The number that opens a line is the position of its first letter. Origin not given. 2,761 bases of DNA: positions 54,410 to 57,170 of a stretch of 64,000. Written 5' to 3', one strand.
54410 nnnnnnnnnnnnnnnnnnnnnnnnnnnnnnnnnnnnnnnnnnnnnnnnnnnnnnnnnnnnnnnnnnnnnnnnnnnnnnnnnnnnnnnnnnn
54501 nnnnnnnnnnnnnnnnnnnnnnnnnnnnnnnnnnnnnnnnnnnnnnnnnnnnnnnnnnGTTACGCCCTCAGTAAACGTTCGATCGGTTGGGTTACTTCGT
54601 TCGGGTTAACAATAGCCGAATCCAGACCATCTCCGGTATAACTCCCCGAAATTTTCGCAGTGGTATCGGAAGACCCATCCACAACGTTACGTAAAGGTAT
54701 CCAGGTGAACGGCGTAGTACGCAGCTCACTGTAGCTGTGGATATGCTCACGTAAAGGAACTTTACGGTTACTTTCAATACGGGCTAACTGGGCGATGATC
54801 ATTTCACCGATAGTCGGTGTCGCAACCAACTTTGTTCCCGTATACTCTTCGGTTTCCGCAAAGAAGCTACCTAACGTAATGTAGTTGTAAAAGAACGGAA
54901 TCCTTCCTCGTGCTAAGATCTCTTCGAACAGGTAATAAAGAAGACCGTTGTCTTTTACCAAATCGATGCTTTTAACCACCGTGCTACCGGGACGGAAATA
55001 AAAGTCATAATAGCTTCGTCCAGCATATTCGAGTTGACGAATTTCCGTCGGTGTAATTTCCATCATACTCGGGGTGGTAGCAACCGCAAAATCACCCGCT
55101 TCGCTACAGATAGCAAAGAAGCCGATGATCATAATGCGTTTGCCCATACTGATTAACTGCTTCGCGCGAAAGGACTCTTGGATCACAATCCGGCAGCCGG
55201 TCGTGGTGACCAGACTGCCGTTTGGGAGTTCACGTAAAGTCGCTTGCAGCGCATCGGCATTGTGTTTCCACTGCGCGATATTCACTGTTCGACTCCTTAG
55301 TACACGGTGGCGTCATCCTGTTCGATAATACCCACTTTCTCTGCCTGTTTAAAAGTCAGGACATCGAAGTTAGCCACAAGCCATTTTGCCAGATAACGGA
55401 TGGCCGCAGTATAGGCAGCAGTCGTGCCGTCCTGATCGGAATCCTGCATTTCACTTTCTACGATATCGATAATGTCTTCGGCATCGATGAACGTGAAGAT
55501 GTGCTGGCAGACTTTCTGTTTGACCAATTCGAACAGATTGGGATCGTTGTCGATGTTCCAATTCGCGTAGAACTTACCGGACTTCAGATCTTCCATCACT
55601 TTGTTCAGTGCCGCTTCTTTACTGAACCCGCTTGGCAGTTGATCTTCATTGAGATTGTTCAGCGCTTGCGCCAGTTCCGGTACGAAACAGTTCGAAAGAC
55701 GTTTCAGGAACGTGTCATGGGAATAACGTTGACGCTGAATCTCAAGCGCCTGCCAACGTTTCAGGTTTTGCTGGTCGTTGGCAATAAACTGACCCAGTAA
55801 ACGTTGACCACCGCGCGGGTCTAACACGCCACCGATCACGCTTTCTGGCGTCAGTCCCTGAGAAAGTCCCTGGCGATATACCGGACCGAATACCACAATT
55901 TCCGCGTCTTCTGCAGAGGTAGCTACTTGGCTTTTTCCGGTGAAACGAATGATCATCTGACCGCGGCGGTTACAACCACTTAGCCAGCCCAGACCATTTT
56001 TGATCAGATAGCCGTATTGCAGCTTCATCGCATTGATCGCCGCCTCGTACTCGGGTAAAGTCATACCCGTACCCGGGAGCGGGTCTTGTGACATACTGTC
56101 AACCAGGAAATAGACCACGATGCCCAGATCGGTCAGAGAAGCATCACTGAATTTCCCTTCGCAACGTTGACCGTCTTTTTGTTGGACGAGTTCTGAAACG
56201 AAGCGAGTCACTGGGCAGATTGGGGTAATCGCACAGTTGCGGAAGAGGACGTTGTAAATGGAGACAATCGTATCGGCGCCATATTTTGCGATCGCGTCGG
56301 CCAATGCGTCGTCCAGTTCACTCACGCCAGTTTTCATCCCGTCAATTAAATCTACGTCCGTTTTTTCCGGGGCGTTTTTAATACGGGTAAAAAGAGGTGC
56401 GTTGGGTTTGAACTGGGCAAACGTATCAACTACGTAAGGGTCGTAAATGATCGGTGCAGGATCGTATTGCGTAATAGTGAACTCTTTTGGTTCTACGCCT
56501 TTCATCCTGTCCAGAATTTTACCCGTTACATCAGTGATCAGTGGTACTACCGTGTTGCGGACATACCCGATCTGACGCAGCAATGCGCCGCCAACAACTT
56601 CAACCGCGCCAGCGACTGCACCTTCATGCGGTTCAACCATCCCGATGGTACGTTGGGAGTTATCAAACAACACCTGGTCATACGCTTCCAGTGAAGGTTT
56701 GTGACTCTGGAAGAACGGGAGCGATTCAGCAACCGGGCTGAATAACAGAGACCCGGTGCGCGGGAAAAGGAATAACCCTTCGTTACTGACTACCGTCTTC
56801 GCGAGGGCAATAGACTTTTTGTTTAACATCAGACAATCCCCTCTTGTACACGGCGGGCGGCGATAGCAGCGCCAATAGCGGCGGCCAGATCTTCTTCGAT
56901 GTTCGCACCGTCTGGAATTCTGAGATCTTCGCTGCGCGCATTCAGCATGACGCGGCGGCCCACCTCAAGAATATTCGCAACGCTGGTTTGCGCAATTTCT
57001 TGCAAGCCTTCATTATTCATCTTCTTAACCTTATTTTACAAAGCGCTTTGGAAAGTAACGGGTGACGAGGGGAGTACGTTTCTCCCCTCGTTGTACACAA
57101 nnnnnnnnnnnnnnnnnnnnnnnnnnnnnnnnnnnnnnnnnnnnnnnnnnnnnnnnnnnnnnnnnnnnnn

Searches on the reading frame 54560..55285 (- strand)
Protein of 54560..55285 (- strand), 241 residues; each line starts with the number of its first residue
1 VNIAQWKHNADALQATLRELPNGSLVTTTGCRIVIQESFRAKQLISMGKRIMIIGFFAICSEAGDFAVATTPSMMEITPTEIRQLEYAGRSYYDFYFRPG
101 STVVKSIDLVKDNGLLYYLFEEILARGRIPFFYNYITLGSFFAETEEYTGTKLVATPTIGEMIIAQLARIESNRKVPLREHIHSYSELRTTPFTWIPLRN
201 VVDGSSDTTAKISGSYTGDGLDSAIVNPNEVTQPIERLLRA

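Call 3: search_protein_families(library=pfam, proteins=[window:54560-55285:-], max_evalue=1)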
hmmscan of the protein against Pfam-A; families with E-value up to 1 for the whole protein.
window:54560-55285:- (241 aa): 0 families

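Call 4: search_protein_families(library=phrogs, proteins=[window:54560-55285:-], max_evalue=0.01)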
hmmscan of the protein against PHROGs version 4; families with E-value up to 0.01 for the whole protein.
window:54560-55285:- (241 aa): 1 family
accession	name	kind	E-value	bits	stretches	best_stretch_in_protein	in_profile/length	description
phrog_2926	-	head and packaging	6.9e-72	242.8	1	1-240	1-240/241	virion structural protein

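Call 38: search_protein_families(library=pfam, proteins=[window:54560-55285:-], max_evalue=10)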
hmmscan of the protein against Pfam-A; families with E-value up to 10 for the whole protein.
window:54560-55285:- (241 aa): 0 families

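Call 63: search_protein_representatives(protein=window:54560-55285:-)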
Query: 241 residues. Proteins with E-value up to 0.001 (for the whole library): 682; up to 1e-10: 513; up to 1e-30: 45. The best 150 are listed.
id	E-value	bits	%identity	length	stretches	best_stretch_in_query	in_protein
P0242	4.0e-102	356.7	64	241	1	1-241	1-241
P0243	2.1e-61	223.5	45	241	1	6-240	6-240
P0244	3.3e-55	203.3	43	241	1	1-240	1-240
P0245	2.9e-42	160.9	34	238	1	1-240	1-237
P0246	1.2e-41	158.9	38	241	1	9-240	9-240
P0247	7.1e-41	156.4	36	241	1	4-240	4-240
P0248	8.4e-40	152.8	37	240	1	13-240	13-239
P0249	2.7e-39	151.2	32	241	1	1-240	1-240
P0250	4.9e-39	150.3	34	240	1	1-240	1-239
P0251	5.0e-39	150.3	35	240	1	1-240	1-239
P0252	2.0e-37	145.1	33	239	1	11-240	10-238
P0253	6.9e-37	143.3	34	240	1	1-241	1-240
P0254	1.4e-36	142.3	33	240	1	7-240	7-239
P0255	2.3e-36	141.6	31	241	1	2-240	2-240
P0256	5.3e-36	140.4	30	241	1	6-240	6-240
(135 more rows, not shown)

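Call 65: search_solved_structures(query=A3, max_evalue=10, show_alignments=3)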
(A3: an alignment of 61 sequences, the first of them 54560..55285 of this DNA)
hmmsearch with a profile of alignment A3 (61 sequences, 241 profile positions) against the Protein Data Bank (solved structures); distinct sequences matched with E-value up to 10: 8.
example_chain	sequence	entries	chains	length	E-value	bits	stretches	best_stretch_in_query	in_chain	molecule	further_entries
4oe1_A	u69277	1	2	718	0.00079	22.1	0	114-151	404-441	Chloroplast pentatricopeptide repeat protein 10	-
4m59_A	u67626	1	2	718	0.0019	20.8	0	114-151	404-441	Chloroplast pentatricopeptide repeat protein 10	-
4m57_A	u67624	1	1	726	0.002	20.7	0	114-151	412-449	Chloroplast pentatricopeptide repeat protein 10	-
7uzy_J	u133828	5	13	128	0.3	13.7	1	78-148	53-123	CRISPR system Cms protein Csm2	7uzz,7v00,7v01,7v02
8do6_C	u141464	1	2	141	0.34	13.5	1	78-148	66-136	CRISPR system Cms protein Csm2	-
6ae1_A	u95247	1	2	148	0.39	13.3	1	78-148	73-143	CRISPR-associated protein, TM1810 family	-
6nbu_A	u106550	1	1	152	0.4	13.2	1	78-148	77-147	CRISPR-associated protein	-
2pgc_A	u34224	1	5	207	0.5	12.9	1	189-223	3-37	uncharacterized protein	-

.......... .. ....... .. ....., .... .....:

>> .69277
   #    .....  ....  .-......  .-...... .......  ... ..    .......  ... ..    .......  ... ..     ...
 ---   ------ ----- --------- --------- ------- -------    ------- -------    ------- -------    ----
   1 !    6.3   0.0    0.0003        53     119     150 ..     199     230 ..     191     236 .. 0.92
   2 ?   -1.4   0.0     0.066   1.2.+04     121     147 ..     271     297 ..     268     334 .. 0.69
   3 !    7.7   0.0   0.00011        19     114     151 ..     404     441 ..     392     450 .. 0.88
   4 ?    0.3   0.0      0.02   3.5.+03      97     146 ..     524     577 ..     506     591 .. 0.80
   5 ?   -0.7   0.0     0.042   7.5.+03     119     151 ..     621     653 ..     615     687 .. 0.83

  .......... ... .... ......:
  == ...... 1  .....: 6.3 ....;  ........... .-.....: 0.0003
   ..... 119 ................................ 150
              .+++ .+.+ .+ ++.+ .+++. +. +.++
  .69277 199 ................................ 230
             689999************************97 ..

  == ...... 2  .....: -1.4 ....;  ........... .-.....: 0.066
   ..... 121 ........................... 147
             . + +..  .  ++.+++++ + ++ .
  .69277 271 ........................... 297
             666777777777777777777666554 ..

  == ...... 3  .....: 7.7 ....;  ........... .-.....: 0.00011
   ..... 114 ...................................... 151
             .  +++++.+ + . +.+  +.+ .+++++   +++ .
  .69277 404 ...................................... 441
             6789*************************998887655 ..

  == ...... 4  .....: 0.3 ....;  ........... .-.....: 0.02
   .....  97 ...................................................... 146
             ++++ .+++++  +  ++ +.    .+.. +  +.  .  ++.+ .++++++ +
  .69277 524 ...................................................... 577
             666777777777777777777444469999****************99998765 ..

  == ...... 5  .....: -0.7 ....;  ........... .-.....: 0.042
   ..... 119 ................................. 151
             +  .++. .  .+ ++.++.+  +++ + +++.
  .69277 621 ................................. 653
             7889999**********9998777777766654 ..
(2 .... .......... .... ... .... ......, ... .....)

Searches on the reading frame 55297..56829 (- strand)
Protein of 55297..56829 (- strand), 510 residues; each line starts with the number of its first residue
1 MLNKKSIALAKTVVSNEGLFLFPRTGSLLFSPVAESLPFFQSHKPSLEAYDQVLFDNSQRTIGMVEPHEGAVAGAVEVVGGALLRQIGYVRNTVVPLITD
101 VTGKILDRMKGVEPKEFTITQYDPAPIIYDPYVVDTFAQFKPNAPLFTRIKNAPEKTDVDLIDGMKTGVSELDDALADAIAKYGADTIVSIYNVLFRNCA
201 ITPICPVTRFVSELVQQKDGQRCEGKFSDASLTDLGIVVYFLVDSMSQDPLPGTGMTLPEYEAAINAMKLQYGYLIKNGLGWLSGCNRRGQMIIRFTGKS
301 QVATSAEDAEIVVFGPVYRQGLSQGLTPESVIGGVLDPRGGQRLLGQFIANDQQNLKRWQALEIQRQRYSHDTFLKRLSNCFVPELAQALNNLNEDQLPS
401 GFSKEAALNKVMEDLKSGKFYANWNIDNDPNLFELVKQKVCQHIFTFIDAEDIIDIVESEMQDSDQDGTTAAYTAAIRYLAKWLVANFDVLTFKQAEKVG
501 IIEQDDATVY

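Call 3: search_protein_families(library=pfam, proteins=[window:55297-56829:-], max_evalue=1)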
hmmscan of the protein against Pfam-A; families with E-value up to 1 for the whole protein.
window:55297-56829:- (510 aa): 0 families

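Call 4: search_protein_families(library=phrogs, proteins=[window:55297-56829:-], max_evalue=0.01)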
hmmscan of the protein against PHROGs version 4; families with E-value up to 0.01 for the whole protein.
window:55297-56829:- (510 aa): 1 family
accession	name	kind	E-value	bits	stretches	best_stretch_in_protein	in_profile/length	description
phrog_3841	-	unknown function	1.1e-62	213.5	1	64-491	72-487/490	-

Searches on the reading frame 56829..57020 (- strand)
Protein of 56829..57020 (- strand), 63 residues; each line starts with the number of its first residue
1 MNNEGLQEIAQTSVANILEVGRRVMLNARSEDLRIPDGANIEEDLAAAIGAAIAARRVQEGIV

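Call 73: search_protein_families(library=phrogs, proteins=[window:56829-57020:-], max_evalue=0.001)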
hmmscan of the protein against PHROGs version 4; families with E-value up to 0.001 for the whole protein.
window:56829-57020:- (63 aa): 0 families
